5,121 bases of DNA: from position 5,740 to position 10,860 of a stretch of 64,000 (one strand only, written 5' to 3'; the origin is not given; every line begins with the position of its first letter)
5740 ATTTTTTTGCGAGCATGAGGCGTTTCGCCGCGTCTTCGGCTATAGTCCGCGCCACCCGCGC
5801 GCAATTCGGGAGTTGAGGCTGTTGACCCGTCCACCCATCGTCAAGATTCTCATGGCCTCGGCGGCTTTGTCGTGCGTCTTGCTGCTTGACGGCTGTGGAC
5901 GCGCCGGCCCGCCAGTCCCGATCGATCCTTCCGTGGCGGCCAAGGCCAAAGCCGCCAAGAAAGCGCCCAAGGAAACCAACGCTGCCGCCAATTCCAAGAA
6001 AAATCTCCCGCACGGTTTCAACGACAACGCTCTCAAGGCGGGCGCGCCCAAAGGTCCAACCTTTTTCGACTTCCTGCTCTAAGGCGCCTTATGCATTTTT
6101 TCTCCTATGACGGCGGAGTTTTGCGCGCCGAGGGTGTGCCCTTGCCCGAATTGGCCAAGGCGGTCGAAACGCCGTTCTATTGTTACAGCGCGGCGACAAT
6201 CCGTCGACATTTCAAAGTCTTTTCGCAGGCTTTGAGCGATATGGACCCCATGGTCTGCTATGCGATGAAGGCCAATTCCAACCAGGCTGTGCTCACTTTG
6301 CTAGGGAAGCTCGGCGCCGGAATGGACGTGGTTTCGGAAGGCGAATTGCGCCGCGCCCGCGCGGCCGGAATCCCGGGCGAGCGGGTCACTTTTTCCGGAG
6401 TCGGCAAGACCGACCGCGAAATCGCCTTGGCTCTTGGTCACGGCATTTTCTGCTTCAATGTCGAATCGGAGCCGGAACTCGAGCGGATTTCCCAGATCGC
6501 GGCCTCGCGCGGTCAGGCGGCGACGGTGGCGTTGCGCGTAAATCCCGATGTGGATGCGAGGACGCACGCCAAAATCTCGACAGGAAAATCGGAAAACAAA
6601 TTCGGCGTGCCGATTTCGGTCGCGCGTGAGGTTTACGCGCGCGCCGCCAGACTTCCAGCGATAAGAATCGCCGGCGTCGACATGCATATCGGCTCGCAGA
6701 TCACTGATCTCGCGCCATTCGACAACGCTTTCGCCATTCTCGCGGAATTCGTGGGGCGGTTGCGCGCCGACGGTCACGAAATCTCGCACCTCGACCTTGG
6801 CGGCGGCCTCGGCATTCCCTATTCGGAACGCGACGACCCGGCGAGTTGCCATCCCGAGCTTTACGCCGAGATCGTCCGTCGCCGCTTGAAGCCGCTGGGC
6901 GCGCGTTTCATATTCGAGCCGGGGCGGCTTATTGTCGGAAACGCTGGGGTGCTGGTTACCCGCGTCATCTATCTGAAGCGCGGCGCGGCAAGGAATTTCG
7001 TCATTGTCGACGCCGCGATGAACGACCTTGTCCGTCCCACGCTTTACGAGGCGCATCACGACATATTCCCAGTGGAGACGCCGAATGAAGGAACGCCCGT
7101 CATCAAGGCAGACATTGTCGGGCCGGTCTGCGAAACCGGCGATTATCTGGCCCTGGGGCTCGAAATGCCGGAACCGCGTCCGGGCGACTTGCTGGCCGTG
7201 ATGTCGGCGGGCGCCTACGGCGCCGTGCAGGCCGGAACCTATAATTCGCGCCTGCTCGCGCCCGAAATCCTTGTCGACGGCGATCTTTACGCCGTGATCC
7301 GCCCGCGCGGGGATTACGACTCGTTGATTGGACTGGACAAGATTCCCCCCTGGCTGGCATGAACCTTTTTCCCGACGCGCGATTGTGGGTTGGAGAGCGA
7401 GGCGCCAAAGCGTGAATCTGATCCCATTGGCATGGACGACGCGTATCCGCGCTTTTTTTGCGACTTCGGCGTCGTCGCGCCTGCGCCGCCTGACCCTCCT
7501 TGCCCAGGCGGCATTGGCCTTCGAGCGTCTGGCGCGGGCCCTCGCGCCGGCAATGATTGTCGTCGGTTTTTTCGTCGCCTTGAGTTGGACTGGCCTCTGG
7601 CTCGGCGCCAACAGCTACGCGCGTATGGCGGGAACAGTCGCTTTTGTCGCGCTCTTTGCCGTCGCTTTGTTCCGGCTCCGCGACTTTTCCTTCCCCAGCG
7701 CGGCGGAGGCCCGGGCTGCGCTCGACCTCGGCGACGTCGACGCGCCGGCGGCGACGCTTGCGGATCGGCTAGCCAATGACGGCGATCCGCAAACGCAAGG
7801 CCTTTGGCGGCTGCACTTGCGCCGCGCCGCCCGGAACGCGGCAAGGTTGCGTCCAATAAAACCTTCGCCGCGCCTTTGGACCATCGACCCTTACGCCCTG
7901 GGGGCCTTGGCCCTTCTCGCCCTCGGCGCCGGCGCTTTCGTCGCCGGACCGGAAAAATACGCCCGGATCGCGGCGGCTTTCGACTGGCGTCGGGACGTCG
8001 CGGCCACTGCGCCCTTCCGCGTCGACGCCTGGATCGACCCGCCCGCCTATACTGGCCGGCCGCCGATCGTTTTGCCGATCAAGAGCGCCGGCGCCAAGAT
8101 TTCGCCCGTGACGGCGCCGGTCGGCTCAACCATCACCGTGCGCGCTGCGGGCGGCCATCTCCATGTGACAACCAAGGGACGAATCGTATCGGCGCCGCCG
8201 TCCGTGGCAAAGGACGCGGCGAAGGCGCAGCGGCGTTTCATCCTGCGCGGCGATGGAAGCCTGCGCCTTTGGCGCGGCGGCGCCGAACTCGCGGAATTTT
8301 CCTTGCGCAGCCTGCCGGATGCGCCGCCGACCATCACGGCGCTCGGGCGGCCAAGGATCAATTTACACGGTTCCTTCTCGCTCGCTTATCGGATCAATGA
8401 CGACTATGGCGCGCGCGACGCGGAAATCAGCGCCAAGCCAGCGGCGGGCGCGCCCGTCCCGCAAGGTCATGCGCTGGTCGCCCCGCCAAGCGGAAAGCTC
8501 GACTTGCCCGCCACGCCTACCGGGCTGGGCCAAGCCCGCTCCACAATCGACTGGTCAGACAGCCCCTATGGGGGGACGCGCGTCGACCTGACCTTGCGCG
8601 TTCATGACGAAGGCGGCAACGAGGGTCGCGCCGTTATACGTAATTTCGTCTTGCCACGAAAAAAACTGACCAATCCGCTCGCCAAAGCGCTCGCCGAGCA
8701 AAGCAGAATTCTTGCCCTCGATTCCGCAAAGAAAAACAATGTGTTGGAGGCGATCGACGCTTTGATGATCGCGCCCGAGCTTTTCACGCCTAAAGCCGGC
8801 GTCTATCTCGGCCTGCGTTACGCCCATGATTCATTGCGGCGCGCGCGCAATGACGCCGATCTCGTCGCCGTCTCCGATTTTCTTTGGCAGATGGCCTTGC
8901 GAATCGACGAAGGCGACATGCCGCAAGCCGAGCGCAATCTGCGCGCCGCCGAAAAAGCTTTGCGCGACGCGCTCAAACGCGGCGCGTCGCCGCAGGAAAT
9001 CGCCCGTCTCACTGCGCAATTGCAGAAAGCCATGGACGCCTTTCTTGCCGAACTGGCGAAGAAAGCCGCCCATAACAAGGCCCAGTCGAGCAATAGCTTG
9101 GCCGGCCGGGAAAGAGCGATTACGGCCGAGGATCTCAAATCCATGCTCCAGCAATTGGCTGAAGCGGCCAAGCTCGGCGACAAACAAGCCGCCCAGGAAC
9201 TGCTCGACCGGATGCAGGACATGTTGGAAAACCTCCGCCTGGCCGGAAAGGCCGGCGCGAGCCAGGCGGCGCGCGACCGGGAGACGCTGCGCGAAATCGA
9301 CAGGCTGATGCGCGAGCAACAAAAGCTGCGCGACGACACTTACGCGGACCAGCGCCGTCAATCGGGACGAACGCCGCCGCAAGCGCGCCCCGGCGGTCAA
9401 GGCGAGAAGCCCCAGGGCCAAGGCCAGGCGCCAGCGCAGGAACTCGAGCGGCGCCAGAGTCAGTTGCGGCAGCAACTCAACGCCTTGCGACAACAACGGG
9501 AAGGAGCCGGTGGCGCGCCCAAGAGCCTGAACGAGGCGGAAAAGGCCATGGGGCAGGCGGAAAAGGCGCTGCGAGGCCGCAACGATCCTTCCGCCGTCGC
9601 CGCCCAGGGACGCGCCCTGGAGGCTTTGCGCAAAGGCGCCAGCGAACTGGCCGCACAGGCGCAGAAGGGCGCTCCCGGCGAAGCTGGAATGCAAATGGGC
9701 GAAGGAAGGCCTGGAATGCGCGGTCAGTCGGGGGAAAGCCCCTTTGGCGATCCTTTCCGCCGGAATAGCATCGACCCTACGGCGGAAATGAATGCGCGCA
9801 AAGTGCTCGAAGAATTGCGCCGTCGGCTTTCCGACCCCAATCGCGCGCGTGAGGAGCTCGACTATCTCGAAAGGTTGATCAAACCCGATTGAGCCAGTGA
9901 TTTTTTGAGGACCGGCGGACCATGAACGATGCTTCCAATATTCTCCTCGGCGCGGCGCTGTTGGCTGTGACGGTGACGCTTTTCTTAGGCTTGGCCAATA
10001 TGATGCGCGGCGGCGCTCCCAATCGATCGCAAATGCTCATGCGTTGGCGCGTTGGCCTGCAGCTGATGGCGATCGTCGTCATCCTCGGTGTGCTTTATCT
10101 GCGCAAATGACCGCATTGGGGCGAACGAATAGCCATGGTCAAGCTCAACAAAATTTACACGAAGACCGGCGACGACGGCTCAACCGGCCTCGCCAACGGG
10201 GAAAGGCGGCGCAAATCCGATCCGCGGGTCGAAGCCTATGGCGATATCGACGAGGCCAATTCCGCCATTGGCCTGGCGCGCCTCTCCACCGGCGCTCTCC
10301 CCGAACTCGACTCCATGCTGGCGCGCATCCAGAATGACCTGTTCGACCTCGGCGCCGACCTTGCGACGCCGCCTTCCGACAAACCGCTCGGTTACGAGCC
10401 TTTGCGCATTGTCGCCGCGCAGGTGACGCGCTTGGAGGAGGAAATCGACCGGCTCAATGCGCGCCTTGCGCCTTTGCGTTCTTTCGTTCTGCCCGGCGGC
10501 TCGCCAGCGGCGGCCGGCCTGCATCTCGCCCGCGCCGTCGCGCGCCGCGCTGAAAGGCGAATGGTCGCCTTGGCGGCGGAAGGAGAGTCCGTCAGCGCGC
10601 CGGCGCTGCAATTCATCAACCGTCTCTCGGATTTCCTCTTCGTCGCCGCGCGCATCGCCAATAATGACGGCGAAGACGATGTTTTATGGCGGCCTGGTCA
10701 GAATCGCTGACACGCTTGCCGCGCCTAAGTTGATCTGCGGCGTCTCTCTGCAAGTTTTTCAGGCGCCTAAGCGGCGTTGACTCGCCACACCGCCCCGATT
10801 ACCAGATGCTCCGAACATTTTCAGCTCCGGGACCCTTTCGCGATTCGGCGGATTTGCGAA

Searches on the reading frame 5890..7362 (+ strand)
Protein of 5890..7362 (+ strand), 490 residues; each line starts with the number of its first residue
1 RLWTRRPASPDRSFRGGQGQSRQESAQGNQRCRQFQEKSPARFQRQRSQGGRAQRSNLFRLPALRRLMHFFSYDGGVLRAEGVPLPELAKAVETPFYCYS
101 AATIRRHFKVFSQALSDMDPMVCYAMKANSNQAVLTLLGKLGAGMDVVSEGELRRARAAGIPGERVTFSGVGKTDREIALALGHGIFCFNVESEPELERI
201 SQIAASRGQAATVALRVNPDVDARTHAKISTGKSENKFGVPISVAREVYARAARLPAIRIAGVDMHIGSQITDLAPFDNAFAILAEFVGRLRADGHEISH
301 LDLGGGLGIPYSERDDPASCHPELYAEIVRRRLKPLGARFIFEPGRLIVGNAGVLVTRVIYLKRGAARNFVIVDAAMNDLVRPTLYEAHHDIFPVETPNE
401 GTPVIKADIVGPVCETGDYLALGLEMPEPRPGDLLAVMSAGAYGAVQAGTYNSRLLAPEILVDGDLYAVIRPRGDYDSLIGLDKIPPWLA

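Call 34: search_protein_families(library=ncbifam, proteins=[window:5890-7362:+], max_evalue=1e-10)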
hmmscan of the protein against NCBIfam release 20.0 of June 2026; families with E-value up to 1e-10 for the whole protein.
window:5890-7362:+ (490 aa): 7 families
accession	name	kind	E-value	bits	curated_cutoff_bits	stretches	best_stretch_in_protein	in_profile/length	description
TIGR01048.1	lysA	equivalog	1.1e-136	455.7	297.9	1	75-482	6-415/417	diaminopimelate decarboxylase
NF006515.0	PRK08961.1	equivalog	2.6e-65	220.9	802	1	91-463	500-860/861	bifunctional aspartate kinase/diaminopimelate decarboxylase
TIGR03099.1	dCO2ase_PEP1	hypoth_equivalog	4.7e-59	200.4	478.45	1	75-446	5-381/398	pyridoxal-dependent decarboxylase, exosortase A system-associated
NF052544.1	OrLyDeCDokD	equivalog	3e-52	177.7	700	1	71-483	19-459/461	ornithine/lysine decarboxylase DokD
NF041039.1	FslC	exception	5.6e-20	71.5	500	1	106-451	40-393/418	rhizoferrin biosystnesis N-citrylornithine decarboxylase FslC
NF003763.0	PRK05354.1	equivalog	5.2e-14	51.7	369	1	123-364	101-361/636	biosynthetic arginine decarboxylase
TIGR01273.1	speA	equivalog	1.5e-13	50.1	624.1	1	124-368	95-357/624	arginine decarboxylase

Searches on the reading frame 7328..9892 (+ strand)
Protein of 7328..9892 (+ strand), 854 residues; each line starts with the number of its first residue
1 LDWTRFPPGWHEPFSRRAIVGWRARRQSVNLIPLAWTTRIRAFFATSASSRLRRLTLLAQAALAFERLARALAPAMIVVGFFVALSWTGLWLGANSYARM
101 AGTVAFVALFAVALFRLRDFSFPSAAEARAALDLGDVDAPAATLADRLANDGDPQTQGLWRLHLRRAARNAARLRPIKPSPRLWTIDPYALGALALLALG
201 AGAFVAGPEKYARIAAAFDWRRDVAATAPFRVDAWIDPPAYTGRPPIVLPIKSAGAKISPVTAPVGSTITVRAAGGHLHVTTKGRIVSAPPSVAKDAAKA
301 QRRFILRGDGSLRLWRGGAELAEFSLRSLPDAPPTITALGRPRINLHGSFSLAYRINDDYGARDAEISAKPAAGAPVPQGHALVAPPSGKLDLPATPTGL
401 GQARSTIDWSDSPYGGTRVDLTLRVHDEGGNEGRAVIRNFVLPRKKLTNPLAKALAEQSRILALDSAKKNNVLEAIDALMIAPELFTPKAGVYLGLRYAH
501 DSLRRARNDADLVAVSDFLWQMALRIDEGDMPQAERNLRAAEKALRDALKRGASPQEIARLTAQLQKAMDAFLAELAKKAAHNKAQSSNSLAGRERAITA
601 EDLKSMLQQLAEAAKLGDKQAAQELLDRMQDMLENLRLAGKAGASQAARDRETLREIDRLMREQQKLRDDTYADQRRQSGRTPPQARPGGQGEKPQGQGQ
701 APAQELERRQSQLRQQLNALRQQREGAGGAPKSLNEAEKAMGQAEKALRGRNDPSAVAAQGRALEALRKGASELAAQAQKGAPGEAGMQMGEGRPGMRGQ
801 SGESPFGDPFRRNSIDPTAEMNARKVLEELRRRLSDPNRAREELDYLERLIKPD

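Call 34: search_protein_families(library=ncbifam, proteins=[window:7328-9892:+], max_evalue=1e-10)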
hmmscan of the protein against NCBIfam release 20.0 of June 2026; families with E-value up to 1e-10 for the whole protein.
window:7328-9892:+ (854 aa): 1 family
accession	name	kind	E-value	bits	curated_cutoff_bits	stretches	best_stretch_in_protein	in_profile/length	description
TIGR02302.1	aProt_lowcomp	hypoth_equivalog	7.2e-169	563.8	394.3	1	52-852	1-849/851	TIGR02302 family protein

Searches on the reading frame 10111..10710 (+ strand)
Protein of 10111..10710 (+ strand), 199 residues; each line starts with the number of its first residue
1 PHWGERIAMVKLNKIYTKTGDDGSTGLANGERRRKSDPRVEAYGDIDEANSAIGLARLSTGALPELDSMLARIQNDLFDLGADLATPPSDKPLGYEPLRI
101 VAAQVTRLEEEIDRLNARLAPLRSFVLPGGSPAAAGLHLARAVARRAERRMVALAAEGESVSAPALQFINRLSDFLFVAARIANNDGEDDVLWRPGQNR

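Call 34: search_protein_families(library=ncbifam, proteins=[window:10111-10710:+], max_evalue=1e-10)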
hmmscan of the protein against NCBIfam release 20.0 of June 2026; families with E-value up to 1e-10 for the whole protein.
window:10111-10710:+ (199 aa): 1 family
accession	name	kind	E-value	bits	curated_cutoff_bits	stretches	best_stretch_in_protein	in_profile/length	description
TIGR00636.1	PduO_Nterm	equivalog_domain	4.2e-60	202.3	108.45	1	16-193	1-170/171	cob(I)yrinic acid a,c-diamide adenosyltransferase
